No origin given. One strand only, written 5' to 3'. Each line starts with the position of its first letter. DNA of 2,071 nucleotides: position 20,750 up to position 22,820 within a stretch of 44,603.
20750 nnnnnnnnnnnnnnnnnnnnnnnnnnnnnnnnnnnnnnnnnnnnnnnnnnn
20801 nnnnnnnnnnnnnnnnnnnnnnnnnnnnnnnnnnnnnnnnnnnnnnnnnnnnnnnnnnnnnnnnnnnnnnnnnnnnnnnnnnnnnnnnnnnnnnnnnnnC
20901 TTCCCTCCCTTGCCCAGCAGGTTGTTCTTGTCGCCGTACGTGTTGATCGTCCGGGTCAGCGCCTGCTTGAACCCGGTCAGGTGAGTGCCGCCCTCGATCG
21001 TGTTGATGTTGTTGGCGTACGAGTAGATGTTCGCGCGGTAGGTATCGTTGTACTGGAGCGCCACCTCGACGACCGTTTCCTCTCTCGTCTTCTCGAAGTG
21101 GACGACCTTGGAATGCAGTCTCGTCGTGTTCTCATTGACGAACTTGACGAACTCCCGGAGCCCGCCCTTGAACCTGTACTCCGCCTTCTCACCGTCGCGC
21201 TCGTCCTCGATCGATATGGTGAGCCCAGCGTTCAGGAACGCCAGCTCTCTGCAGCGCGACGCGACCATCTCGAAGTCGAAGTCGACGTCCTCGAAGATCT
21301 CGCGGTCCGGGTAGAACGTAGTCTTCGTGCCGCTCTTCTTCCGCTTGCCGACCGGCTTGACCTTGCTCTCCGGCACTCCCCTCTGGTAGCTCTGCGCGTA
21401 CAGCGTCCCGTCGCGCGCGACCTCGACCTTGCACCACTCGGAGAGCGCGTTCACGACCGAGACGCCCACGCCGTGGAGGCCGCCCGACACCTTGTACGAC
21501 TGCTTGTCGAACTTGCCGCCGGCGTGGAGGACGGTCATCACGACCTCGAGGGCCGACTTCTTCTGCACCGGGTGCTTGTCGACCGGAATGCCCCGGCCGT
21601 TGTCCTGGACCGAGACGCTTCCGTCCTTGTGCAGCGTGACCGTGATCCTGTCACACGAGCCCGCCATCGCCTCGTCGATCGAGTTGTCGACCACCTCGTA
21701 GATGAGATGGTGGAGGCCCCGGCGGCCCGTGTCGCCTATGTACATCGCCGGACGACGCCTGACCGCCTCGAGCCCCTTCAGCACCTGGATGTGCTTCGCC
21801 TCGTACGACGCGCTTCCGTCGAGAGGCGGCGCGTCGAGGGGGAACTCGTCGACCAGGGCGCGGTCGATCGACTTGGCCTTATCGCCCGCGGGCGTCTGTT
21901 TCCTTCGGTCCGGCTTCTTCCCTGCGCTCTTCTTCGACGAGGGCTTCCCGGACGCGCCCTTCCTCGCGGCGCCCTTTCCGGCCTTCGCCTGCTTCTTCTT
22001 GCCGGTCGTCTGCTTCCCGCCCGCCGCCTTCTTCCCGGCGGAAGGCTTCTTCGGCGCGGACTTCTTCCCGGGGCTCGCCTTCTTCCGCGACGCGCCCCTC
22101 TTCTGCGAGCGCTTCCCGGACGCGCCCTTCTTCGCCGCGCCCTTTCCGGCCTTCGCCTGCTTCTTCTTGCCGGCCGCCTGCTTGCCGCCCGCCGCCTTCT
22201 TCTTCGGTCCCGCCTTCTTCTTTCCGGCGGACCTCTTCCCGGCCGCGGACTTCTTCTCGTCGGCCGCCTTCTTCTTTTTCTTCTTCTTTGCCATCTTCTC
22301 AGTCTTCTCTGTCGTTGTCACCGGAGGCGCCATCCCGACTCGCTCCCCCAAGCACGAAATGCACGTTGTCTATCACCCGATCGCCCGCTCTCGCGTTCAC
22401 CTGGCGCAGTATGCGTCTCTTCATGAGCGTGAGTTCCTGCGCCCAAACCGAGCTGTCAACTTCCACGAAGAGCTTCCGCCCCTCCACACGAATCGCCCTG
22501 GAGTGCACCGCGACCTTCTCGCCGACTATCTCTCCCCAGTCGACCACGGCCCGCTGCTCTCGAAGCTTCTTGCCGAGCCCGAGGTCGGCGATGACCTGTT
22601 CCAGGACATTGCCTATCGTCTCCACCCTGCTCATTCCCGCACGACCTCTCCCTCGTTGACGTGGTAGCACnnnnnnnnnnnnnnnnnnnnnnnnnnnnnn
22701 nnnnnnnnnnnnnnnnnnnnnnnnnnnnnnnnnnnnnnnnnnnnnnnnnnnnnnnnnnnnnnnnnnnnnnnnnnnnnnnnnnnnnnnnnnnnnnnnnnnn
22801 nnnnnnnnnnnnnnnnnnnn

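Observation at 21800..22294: Obligatory histone-H1-like, lysine-rich N-terminal extension on GyrB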

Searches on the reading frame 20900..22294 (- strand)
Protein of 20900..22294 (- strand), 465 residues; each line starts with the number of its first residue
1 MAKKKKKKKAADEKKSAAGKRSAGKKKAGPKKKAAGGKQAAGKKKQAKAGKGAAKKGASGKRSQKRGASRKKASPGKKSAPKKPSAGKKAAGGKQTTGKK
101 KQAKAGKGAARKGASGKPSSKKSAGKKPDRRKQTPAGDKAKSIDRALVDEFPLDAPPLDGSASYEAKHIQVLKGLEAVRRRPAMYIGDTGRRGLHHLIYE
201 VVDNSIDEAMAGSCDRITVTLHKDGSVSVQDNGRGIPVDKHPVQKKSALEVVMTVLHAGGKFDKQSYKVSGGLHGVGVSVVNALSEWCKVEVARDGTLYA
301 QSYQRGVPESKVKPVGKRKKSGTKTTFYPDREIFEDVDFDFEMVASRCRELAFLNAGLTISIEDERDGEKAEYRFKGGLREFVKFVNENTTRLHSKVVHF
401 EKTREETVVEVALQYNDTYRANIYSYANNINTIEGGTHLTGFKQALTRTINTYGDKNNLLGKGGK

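Call 57: search_solved_structures(query=window:20900-22294:-, show_alignments=2, max_evalue=1e-60)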
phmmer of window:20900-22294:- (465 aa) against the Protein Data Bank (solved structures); distinct sequences matched with E-value up to 1e-60: 45.
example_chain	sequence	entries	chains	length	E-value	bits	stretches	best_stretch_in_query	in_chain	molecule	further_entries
6eng_A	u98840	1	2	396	1.6e-105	357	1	161-459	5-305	DNA gyrase subunit B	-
4prv_A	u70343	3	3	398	2.2e-105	356.5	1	161-459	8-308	GyrB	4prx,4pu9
4xtj_A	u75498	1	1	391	2.8e-105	356.2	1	162-459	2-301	DNA gyrase subunit B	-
4wub_A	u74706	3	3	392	2.8e-105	356.2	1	162-459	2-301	DNA gyrase subunit B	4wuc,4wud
8qqi_B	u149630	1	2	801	9.3e-105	354.4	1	161-459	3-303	DNA gyrase subunit B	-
7z9c_B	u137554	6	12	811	9.5e-105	354.4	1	161-459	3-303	DNA gyrase subunit B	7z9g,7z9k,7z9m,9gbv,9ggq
6rks_B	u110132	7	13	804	1.2e-104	354.1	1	161-459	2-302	DNA gyrase subunit B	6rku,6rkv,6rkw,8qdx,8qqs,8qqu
5zxm_A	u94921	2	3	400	1e-103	351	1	161-459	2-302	DNA gyrase subunit B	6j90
1ei1_A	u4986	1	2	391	1.4e-103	350.6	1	163-459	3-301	DNA GYRASE B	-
5l3j_A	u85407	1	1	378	8.5e-101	341.4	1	174-459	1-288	DNA gyrase subunit B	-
4zvi_A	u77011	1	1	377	4.2e-100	339.1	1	175-459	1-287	DNA gyrase subunit B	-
4url_A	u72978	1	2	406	1.3e-91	311.1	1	163-460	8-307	DNA TOPOISOMERASE IV, B SUBUNIT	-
5j5p_A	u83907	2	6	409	2.6e-91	310.2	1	164-461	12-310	DNA topoisomerase 4 subunit B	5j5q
4juo_C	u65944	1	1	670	1.4e-90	307.8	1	163-461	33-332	DNA topoisomerase 4 subunit B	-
4i3h_A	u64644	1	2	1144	4e-90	306.2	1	164-461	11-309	DNA topoisomerase 4 subunit B,DNA topoisomerase 4 subunit A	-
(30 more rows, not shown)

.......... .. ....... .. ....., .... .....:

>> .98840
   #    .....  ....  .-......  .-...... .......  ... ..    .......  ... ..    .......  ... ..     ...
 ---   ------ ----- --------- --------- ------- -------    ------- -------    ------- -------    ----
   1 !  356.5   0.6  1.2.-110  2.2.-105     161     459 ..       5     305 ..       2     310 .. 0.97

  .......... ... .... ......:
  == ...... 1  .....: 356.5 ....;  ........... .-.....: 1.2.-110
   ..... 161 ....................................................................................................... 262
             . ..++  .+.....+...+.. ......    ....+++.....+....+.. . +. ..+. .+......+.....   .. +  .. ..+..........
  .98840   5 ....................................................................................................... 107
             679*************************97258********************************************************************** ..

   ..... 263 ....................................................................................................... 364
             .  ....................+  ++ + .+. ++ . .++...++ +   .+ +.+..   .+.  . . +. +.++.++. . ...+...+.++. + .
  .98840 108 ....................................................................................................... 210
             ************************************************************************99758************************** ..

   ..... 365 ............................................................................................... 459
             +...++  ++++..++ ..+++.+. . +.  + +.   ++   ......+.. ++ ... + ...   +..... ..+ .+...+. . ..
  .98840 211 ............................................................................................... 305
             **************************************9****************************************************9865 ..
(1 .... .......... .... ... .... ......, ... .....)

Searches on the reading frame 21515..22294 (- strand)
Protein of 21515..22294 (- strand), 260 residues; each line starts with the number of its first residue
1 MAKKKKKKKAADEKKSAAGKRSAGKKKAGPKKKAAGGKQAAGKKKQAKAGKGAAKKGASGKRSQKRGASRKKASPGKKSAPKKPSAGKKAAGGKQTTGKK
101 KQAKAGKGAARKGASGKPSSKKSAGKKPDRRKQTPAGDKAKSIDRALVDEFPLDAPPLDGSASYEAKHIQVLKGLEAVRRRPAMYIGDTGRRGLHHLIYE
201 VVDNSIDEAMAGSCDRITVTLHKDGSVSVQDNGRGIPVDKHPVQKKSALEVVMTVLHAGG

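Call 41: search_protein_representatives(protein=window:21515-22294:-)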
Query: 260 residues. Proteins with E-value up to 0.001 (for the whole library): 15334; up to 1e-10: 9603; up to 1e-30: 922. The best 150 are listed.
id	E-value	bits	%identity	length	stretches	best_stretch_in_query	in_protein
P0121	1.1e-43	166.5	60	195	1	54-240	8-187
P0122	4.3e-43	164.5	58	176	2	163-257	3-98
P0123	4.3e-43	164.5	70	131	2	177-252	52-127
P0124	1.0e-42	163.3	78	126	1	160-260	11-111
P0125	1.8e-41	159.3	63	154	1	141-260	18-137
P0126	2.0e-41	159.1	74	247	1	159-260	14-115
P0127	3.5e-41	158.3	71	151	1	157-260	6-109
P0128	3.5e-41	158.3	75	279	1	161-260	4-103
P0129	6.4e-41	157.4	75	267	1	162-260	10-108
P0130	7.5e-41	157.2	70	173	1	157-260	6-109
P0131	7.8e-41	157.2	75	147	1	161-259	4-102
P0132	9.1e-41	156.9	74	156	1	161-260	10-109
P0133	1.4e-40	156.3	70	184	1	157-260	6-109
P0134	2.1e-40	155.7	75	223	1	157-260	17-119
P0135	2.4e-40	155.6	68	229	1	154-260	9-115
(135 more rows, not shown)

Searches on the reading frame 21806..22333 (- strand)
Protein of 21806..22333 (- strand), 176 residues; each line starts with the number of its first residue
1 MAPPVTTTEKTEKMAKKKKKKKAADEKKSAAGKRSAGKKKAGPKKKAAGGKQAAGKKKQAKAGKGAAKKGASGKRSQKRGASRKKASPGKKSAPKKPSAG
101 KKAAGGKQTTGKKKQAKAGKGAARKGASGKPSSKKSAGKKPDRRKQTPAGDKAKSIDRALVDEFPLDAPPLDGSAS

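Call 30: search_protein_families(library=pfam, proteins=[window:21806-22333:-], max_evalue=10)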
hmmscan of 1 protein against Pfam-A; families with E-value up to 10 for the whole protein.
seq(176 aa): 0 families

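Call 31: search_protein_families(library=ncbifam, proteins=[window:21806-22333:-], max_evalue=10)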
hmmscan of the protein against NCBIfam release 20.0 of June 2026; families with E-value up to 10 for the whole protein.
seq(176 aa): 1 family
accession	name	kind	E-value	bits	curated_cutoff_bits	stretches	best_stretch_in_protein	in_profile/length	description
NF038053.1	hist_H1_lk_Burk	equivalog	0.00021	21.6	80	1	12-153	11-151/195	histone H1-like DNA-binding protein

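Call 44: find_homologous_proteins(query=window:21806-22294:-, max_evalue=0.001)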
Query seq(163 aa): the 8000 candidates sharing most words with the query were scored; none scored E <= 0.001.

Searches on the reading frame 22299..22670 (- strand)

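Call 8: search_protein_families(library=pfam, proteins=[window:22299-22670:-])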
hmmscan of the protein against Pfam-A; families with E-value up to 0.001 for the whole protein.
window:22299-22670:- (123 aa): 1 family
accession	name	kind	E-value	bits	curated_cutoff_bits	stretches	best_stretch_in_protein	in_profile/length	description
PF05258.17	DciA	-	1.1e-21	77.2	24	1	19-105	2-89/89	Dna[CI] antecedent, DciA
